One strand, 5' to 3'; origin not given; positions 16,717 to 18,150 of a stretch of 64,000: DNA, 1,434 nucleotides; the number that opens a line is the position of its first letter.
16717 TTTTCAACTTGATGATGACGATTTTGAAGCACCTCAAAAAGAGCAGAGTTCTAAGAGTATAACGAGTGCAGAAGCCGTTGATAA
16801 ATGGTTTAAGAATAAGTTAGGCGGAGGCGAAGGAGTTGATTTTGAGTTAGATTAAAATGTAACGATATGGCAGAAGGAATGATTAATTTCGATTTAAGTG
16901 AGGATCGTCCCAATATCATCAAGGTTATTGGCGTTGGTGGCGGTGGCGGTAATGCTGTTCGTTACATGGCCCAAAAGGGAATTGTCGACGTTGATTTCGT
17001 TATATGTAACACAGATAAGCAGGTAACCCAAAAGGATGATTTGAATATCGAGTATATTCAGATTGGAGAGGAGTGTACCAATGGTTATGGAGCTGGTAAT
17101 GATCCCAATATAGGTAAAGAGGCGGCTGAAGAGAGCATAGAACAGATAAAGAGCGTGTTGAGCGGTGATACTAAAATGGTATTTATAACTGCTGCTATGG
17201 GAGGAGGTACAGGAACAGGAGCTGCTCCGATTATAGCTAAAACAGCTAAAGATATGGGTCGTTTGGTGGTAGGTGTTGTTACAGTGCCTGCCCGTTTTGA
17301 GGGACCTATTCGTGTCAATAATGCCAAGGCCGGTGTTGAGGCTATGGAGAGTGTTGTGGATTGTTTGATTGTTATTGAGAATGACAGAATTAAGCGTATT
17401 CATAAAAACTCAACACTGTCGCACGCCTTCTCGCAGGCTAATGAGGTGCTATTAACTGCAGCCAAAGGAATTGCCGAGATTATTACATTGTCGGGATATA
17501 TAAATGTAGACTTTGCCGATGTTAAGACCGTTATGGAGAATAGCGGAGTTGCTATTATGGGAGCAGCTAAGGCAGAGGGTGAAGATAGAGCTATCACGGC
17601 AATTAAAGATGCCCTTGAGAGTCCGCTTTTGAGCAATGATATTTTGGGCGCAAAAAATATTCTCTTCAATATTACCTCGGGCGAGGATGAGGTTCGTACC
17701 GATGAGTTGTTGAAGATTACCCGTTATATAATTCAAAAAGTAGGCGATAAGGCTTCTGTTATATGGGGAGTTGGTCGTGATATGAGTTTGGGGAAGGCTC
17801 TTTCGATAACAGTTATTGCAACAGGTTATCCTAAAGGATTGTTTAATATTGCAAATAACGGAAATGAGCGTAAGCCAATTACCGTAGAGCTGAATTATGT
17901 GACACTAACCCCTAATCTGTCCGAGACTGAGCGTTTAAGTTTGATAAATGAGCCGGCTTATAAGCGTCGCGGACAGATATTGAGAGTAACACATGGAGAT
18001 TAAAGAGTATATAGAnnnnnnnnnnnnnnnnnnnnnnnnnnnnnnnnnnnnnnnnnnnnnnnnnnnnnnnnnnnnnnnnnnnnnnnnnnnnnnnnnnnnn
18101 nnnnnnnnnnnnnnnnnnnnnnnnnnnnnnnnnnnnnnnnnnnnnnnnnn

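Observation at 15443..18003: Two divergent, apparently intact ftsZ genes in tandem at the end of the dcw cluster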

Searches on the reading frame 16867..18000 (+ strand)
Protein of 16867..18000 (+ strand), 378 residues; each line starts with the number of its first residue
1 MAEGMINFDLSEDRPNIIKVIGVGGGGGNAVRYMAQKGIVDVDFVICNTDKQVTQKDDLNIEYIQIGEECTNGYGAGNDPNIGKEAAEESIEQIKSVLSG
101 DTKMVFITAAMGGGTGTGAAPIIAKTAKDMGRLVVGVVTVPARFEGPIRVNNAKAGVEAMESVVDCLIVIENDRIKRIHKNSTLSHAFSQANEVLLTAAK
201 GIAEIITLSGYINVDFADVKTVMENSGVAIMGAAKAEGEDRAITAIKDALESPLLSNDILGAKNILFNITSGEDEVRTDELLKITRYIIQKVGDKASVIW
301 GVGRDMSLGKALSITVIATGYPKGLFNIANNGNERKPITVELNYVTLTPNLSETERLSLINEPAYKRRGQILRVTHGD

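Call 4: search_protein_families(library=pfam, proteins=[window:16867-18000:+])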
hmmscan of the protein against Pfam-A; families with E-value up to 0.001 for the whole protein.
window:16867-18000:+ (378 aa): 2 families
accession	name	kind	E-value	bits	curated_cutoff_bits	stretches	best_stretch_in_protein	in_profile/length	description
PF00091.31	Tubulin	-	1.9e-41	142.9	33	1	18-178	2-188/190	Tubulin/FtsZ family, GTPase domain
PF12327.13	FtsZ_C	-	1.9e-19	70.2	27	1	227-320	1-93/95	FtsZ family, C-terminal domain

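Call 5: search_protein_families(library=ncbifam, proteins=[window:16867-18000:+])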
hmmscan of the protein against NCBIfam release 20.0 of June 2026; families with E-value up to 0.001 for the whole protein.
window:16867-18000:+ (378 aa): 1 family
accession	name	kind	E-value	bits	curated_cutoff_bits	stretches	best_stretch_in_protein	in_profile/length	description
TIGR00065.1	ftsZ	equivalog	5.3e-98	328.6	295.2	1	15-327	17-330/353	cell division protein FtsZ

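Call 6: find_homologous_proteins(query=window:16867-18000:+)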
Query window:16867-18000:+ (378 aa): 8000 proteins with E <= 0.001 among 8000 candidates; the best 120 are listed.
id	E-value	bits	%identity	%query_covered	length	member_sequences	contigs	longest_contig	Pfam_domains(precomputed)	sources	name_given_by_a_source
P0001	1.5e-238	809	99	100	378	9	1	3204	PF00091.32,PF12327.14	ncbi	-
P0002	6.6e-238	807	99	100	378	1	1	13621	PF00091.32,PF12327.14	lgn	-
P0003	1.1e-216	737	90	100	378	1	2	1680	PF00091.32,PF12327.14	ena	-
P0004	7.7e-212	721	88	100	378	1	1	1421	PF00091.32,PF12327.14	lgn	-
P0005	7.6e-210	714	87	100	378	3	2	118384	PF00091.32,PF12327.14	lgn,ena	-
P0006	8.3e-179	612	77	99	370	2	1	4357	PF00091.32,PF12327.14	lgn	-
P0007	8.0e-169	579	73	100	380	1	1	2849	PF00091.32,PF12327.14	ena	-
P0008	3.0e-167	574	73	99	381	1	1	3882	PF00091.32,PF12327.14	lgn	-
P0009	1.2e-162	559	69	100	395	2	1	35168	PF00091.32,PF12327.14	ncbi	-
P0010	2.8e-144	499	100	62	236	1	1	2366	PF00091.32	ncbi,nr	ncbi:MAG: cell division FtsZ family protein, partial [Odoribacter sp.]|nr:cell division FtsZ family 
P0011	6.9e-135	468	61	98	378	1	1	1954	PF00091.32,PF12327.14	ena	-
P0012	7.5e-135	468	61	98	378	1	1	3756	PF00091.32,PF12327.14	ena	-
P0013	1.4e-134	467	61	98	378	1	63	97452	PF00091.32,PF12327.14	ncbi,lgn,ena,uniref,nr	ncbi:cell division protein FtsZ [Culturomica massiliensis]|uniref:cell division protein FtsZ n=1 Tax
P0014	1.7e-134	467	61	98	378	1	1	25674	PF00091.32,PF12327.14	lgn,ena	-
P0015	1.8e-134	466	61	98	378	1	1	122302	PF00091.32,PF12327.14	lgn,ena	-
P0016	1.9e-134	466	61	98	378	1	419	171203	PF00091.32,PF12327.14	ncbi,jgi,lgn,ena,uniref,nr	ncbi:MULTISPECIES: cell division protein FtsZ [Culturomica]|jgi:cell division protein FtsZ|uniref:ce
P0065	6.0e-131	455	59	99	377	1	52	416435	PF00091.32,PF12327.14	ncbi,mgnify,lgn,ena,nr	ncbi:MAG: cell division protein FtsZ [Odoribacter splanchnicus]|mgnify:FL=1|nr:cell division protein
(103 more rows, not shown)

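Call 10: find_encoding_contigs(protein=P0065, flank=6000, max_places=3)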
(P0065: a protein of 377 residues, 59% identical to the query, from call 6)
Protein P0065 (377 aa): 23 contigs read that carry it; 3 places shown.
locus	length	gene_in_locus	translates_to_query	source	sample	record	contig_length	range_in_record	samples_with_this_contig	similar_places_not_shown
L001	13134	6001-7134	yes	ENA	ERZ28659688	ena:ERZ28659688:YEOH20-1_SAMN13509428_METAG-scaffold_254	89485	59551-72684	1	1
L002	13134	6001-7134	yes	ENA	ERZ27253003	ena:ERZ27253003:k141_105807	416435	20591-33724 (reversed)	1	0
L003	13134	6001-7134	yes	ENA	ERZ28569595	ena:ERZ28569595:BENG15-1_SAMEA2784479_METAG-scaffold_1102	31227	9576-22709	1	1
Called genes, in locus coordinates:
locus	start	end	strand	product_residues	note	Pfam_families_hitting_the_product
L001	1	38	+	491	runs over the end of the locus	PF01098:FTSW_RODA_SPOVE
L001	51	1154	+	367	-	PF03033:Glyco_transf_28, PF13579:Glyco_trans_4_4, PF04101:Glyco_tran_28_C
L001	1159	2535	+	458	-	PF01225:Mur_ligase, PF08245:Mur_ligase_M, PF02875:Mur_ligase_C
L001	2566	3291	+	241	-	-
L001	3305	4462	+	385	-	PF11104:PilM_2 (faint), PF02491:SHS2_FTSA, PF14450:FtsA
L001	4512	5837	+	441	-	PF00091:Tubulin, PF12327:FtsZ_C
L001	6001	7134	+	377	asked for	PF00091:Tubulin, PF12327:FtsZ_C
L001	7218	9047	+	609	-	PF00270:DEAD, PF04851:ResIII (weak), PF00271:Helicase_C, PF28538:Helicase_helical, PF03880:DbpA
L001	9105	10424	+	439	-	PF02646:RmuC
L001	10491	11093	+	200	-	PF03193:RsgA_GTPase (faint), PF01926:MMR_HSR1, PF02421:FeoB_N, PF00350:Dynamin_N (faint)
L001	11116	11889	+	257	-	PF07661:MORN_2 (faint)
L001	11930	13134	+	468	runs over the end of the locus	PF13742:tRNA_anti_2, PF02601:Exonuc_VII_L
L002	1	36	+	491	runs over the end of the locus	PF01098:FTSW_RODA_SPOVE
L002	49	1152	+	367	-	PF03033:Glyco_transf_28, PF13579:Glyco_trans_4_4, PF04101:Glyco_tran_28_C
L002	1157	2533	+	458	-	PF01225:Mur_ligase, PF08245:Mur_ligase_M, PF02875:Mur_ligase_C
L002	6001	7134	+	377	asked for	PF00091:Tubulin, PF12327:FtsZ_C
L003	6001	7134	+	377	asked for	PF00091:Tubulin, PF12327:FtsZ_C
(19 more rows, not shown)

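Call 11: find_encoding_contigs(protein=P0016, flank=6000, max_places=2)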
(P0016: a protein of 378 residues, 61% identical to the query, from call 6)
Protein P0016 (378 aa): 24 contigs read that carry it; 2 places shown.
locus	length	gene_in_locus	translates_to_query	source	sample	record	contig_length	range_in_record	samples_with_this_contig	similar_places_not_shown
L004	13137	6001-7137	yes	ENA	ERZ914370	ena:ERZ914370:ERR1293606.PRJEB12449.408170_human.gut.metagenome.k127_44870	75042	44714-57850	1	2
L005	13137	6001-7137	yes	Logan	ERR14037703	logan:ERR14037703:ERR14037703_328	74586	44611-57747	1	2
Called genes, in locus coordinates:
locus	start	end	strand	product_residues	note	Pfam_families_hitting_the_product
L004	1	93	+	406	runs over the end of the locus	PF01098:FTSW_RODA_SPOVE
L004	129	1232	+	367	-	PF03033:Glyco_transf_28, PF13439:Glyco_transf_4 (faint), PF13579:Glyco_trans_4_4, PF04101:Glyco_tran_28_C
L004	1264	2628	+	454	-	PF01225:Mur_ligase, PF08245:Mur_ligase_M, PF02875:Mur_ligase_C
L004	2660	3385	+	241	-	-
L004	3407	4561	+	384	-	PF02491:SHS2_FTSA, PF14450:FtsA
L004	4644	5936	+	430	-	PF00091:Tubulin, PF12327:FtsZ_C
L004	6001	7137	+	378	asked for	PF00091:Tubulin, PF12327:FtsZ_C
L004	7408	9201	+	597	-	PF00270:DEAD, PF00271:Helicase_C, PF28538:Helicase_helical, PF03880:DbpA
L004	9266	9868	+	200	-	PF01926:MMR_HSR1, PF02421:FeoB_N, PF03193:RsgA_GTPase (faint), PF00350:Dynamin_N (faint)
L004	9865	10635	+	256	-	PF07661:MORN_2 (faint)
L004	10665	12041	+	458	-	PF13742:tRNA_anti_2, PF02601:Exonuc_VII_L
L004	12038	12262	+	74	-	PF02609:Exonuc_VII_S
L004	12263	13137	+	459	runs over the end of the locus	PF02113:Peptidase_S13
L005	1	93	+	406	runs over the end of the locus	PF01098:FTSW_RODA_SPOVE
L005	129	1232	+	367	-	PF03033:Glyco_transf_28, PF13439:Glyco_transf_4 (faint), PF13579:Glyco_trans_4_4, PF04101:Glyco_tran_28_C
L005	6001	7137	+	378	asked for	PF00091:Tubulin, PF12327:FtsZ_C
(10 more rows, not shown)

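Call 21: search_protein_representatives(protein=window:16867-18000:+)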
Query: 378 residues. Proteins with E-value up to 0.001 (for the whole library): 22967; up to 1e-10: 14282; up to 1e-30: 5484. The best 150 are listed.
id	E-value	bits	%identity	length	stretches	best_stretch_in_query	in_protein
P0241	3.7e-132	457.2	44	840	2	18-321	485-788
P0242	2.6e-130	451.2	61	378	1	1-369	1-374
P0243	1.8e-110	385.9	58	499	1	1-326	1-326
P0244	6.5e-109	380.8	51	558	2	15-320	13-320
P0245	1.3e-105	370.0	57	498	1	1-323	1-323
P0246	1.7e-105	369.6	59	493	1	2-323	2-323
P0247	1.7e-103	363.0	57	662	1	7-323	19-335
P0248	2.4e-103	362.4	55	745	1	2-337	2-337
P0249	1.0e-102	360.4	49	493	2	2-354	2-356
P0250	5.6e-102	358.0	55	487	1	7-325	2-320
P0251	1.2e-101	356.9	36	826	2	11-331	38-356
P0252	1.4e-101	356.6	56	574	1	6-337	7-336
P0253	5.0e-101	354.8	56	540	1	7-325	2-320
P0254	7.5e-101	354.3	55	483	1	1-322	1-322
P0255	1.1e-100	353.8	56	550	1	3-322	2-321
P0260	6.3e-100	351.2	57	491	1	5-322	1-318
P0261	8.7e-100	350.8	51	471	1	5-366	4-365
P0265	1.0e-98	347.2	52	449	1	3-335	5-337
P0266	2.8e-98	345.8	52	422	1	6-347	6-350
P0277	8.9e-97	340.9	54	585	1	7-337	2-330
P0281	2.6e-96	339.3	55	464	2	8-323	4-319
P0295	1.1e-94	333.9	55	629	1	8-327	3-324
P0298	1.6e-94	333.5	52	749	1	8-323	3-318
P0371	1.1e-90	320.8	48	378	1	5-370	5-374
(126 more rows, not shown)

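Call 22: find_related_loci(query=window:16867-18000:+, collection=genome_contigs, flank=5000)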
Query window:16867-18000:+ (378 aa) in genome_contigs; peptide patterns used: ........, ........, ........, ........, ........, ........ (x = any residue, [..] = any of these).
600 stretches matched a pattern (row limit reached: there are more); 496 encode a relative of the query (tblastn E <= 1e-3); the best 80 are kept; 80 distinct loci.
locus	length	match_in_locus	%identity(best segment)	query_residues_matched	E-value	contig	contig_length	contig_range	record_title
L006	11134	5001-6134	95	1-378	0e+0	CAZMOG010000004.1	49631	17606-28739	MAG TPA_asm: uncultured Odoribacter sp. isolate SRP315200_co1_707 genome assembly, contig: NODE_705_length_49631_cov_8.3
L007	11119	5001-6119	76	2-378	2e-170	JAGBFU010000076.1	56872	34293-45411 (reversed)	MAG: Marinifilaceae bacterium isolate RGIG9079 Water_deer_Rectum.Co__c1308112, whole genome shotgun sequence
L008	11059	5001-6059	53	3-363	7e-105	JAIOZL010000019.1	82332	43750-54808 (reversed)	MAG: Bacteroidales bacterium isolate Tobar13.5m-G8 Tobar13-5m-C293, whole genome shotgun sequence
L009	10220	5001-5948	56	3-321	2e-90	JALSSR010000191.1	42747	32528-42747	MAG: Bacteroidales bacterium isolate 356-308_metabat2_scaf2bin.063 356-308_scaffold_463_c1, whole genome shotgun sequenc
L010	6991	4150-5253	51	5-358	1e-90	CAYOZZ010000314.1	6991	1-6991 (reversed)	MAG TPA_asm: uncultured Bacteroidales bacterium isolate binchicken_co219_44 genome assembly, contig: k141_1414836, whole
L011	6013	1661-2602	56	5-321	8e-89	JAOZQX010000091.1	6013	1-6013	MAG: Bacteroidales bacterium isolate GMC6.concoct.111_sub GMC6_19107_length_6013_cov_4.919100, whole genome shotgun sequ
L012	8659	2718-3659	55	5-321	9e-88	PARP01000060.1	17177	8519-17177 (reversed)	MAG: Bacteroidetes bacterium isolate SP103 130344, whole genome shotgun sequence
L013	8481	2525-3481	57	3-321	4e-91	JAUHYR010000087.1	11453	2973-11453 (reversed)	MAG: Bacteroidia bacterium isolate 3_bin.78 NODE_6659_length_11453_cov_1.264171, whole genome shotgun sequence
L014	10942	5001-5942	55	5-321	1e-84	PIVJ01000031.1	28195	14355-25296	MAG: Bacteroidetes bacterium isolate Glo_2 GloG15_CONTIG1823, whole genome shotgun sequence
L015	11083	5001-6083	50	2-357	3e-83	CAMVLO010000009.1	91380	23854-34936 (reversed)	MAG TPA_asm: uncultured Bacteroidales bacterium isolate SRR8387717_bin.14_metaWRAP_v1.3_MAG genome assembly, contig: ERZ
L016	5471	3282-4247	53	1-321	5e-82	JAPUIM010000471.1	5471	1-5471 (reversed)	MAG: Bacteroidetes bacterium isolate KW1-S08_242 KW1-S08_242_cg471, whole genome shotgun sequence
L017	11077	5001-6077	46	28-366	4e-79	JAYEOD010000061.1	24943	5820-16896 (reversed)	MAG: Bacteroidota bacterium isolate MAG038 MAG038_61, whole genome shotgun sequence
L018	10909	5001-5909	50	17-321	5e-71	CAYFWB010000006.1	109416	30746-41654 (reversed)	MAG TPA_asm: uncultured Candidatus Peribacteria bacterium isolate ERP107533_co1_137 genome assembly, contig: NODE_30_len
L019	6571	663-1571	49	17-321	2e-70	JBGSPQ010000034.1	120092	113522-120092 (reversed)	MAG: Candidatus Gracilibacteria bacterium isolate JTS-AC308 k141_101003, whole genome shotgun sequence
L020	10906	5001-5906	48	18-321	5e-70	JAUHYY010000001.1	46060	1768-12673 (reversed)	MAG: bacterium isolate 3_bin.90 NODE_1151_length_46060_cov_1.045479, whole genome shotgun sequence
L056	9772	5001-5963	48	8-323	1e-62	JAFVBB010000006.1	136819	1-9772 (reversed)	MAG: Bacteroidales bacterium isolate RGIG5008 Roe_deer_Rumen-5__c522, whole genome shotgun sequence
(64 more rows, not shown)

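Call 28: list_cluster_members(proteins=[P0246, P0243, P0247, P0260, P0248, P0281, P0298, P0252, P0277, P0295])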
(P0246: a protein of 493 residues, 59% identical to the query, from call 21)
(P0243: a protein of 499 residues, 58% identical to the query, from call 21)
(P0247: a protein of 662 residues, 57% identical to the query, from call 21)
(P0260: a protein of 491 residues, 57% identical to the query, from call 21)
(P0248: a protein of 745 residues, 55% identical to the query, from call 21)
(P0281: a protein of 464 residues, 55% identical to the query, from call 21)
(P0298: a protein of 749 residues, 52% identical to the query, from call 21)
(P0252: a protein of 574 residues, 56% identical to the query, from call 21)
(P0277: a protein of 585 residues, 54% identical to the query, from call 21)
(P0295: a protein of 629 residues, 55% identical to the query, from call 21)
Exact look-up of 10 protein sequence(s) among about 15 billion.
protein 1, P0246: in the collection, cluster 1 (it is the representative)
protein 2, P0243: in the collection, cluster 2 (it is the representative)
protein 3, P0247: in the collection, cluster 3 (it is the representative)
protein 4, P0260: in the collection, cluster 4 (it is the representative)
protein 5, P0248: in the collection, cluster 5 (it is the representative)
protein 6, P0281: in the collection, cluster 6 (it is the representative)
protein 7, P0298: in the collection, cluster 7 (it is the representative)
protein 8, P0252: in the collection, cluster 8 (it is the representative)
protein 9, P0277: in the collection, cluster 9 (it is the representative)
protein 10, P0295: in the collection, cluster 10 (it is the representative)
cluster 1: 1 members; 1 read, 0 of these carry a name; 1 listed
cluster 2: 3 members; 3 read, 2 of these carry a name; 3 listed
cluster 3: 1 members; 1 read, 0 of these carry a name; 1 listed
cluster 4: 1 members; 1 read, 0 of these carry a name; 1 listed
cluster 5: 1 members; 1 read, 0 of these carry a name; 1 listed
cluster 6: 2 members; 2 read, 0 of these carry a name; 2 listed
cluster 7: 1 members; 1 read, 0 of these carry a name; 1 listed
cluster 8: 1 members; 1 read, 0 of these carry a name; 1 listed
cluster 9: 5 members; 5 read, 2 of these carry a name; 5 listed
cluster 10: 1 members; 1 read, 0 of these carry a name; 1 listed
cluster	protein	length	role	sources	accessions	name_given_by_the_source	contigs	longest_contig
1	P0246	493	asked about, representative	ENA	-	-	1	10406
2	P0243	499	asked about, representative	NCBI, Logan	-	-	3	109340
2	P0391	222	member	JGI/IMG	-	cell division protein FtsZ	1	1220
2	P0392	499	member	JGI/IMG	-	cell division protein FtsZ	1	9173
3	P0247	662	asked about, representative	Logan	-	-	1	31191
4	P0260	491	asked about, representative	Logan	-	-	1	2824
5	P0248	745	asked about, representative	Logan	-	-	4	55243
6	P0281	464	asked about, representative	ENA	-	-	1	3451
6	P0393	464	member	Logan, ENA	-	-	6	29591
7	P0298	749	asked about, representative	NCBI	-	-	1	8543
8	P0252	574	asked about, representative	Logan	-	-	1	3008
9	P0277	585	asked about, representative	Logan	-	-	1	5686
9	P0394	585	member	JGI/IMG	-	cell division protein FtsZ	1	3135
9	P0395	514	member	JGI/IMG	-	cell division protein FtsZ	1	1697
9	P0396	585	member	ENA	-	-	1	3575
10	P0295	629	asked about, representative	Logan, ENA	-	-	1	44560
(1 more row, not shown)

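Call 31: find_encoding_contigs(protein=P0371, flank=5000, max_places=2)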
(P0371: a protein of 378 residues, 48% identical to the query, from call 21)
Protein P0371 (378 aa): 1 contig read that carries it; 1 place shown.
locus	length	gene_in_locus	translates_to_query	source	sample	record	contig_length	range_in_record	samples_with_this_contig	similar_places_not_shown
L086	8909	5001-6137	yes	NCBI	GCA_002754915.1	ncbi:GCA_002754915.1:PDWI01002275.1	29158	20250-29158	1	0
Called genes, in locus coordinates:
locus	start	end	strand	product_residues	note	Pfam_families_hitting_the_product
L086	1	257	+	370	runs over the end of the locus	PF03033:Glyco_transf_28, PF04101:Glyco_tran_28_C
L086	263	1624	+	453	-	PF01225:Mur_ligase, PF08245:Mur_ligase_M, PF02875:Mur_ligase_C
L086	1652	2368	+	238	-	-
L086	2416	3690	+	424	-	PF02491:SHS2_FTSA (weak), PF06723:MreB_Mbl, PF11104:PilM_2, PF06277:EutA (weak), PF14450:FtsA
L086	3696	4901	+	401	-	-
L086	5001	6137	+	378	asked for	PF00091:Tubulin, PF12327:FtsZ_C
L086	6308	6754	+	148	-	PF09424:YqeY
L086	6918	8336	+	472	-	PF00497:SBP_bac_3, PF01464:SLT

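Call 32: find_encoding_contigs(protein=P0265, flank=5000, max_places=2)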
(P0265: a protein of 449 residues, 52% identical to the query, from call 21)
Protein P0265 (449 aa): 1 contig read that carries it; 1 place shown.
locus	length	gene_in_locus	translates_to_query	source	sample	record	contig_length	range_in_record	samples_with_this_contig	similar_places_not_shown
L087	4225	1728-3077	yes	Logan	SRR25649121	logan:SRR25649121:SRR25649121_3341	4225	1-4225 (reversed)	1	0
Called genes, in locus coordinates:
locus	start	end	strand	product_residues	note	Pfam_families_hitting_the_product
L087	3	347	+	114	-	?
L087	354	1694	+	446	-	PF02491:SHS2_FTSA, PF11104:PilM_2 (faint), PF06723:MreB_Mbl (weak), PF14450:FtsA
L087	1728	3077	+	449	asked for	PF00091:Tubulin, PF12327:FtsZ_C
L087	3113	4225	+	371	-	?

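Call 33: find_encoding_contigs(protein=P0241, flank=4000, max_places=2)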
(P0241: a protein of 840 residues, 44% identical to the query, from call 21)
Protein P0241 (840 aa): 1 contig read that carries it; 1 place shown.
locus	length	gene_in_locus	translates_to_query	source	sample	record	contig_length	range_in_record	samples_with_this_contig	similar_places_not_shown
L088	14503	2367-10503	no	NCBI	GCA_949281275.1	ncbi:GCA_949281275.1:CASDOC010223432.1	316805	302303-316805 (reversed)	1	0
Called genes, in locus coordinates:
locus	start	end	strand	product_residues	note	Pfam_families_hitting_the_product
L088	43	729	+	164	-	-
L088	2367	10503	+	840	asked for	PF00091:Tubulin, PF12327:FtsZ_C, PF00091:Tubulin, PF12327:FtsZ_C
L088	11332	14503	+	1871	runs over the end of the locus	-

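Call 34: find_encoding_contigs(protein=P0251, flank=4000, max_places=2)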
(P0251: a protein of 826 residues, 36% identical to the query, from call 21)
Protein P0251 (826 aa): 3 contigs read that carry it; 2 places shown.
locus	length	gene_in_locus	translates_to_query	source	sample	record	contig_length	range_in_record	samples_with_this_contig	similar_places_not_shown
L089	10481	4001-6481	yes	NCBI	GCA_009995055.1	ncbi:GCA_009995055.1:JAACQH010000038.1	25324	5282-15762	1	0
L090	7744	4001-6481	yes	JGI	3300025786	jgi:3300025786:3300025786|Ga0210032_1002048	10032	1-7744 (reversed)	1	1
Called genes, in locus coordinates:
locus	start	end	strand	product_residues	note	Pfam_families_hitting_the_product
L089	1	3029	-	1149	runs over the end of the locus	-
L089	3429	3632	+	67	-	-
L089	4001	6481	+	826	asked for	PF00091:Tubulin, PF12327:FtsZ_C, PF00091:Tubulin, PF12327:FtsZ_C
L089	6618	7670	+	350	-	PF00091:Tubulin, PF12327:FtsZ_C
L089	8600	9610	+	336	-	PF00044:Gp_dh_N, PF02800:Gp_dh_C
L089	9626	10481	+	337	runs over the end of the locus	PF00348:polyprenyl_synt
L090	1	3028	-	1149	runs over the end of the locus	-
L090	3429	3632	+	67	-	-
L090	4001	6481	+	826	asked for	PF00091:Tubulin, PF12327:FtsZ_C, PF00091:Tubulin, PF12327:FtsZ_C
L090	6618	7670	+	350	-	PF00091:Tubulin, PF12327:FtsZ_C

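Call 35: find_encoding_contigs(protein=P0266, flank=4000, max_places=2)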
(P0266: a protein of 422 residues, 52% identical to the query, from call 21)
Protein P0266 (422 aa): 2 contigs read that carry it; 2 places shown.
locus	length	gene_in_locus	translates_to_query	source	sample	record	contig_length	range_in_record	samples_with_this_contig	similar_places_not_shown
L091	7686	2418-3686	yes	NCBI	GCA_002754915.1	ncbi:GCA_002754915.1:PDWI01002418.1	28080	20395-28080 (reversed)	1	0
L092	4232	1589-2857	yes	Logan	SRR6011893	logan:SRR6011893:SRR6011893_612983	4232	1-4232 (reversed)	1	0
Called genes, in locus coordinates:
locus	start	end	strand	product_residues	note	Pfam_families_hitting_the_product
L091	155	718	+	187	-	-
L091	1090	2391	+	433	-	PF02541:Ppx-GppA (faint), PF02491:SHS2_FTSA, PF11104:PilM_2, PF06723:MreB_Mbl, PF06277:EutA (weak), PF14450:FtsA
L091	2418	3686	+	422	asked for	PF00091:Tubulin, PF12327:FtsZ_C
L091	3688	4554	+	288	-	PF19576:Acyltransf_2, PF01553:Acyltransferase (faint)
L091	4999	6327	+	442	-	PF03721:UDPG_MGDP_dh_N, PF00984:UDPG_MGDP_dh, PF03720:UDPG_MGDP_dh_C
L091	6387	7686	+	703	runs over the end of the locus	PF20434:BD-FAE (faint), PF00930:DPPIV_N, PF00561:Abhydrolase_1 (faint), PF02129:Peptidase_S15 (faint), PF00326:Peptidase_S9, PF01738:DLH (weak)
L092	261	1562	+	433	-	PF02541:Ppx-GppA (faint), PF02491:SHS2_FTSA, PF11104:PilM_2, PF06723:MreB_Mbl, PF06277:EutA (weak), PF14450:FtsA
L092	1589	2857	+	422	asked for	PF00091:Tubulin, PF12327:FtsZ_C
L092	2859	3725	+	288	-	PF19576:Acyltransf_2, PF01553:Acyltransferase (faint)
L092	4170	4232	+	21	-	?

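Call 48: find_encoding_contigs(protein=P0261, flank=6000, max_places=2)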
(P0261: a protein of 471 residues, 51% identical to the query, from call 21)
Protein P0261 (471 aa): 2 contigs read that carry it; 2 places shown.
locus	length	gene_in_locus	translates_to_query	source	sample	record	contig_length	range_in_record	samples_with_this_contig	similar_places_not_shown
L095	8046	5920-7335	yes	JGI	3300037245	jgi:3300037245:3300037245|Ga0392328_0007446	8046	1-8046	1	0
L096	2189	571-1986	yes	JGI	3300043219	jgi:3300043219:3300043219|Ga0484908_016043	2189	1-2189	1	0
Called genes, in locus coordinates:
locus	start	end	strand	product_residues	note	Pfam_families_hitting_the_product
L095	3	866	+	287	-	?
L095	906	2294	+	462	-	PF01225:Mur_ligase, PF08245:Mur_ligase_M, PF02875:Mur_ligase_C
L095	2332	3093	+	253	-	-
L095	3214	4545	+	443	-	PF02491:SHS2_FTSA, PF06723:MreB_Mbl, PF14450:FtsA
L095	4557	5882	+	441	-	PF00091:Tubulin, PF12327:FtsZ_C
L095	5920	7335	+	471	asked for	PF00091:Tubulin, PF12327:FtsZ_C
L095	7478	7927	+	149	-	PF09424:YqeY, PF02637:GatB_Yqey (faint)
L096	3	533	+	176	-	PF12327:FtsZ_C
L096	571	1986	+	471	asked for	PF00091:Tubulin, PF12327:FtsZ_C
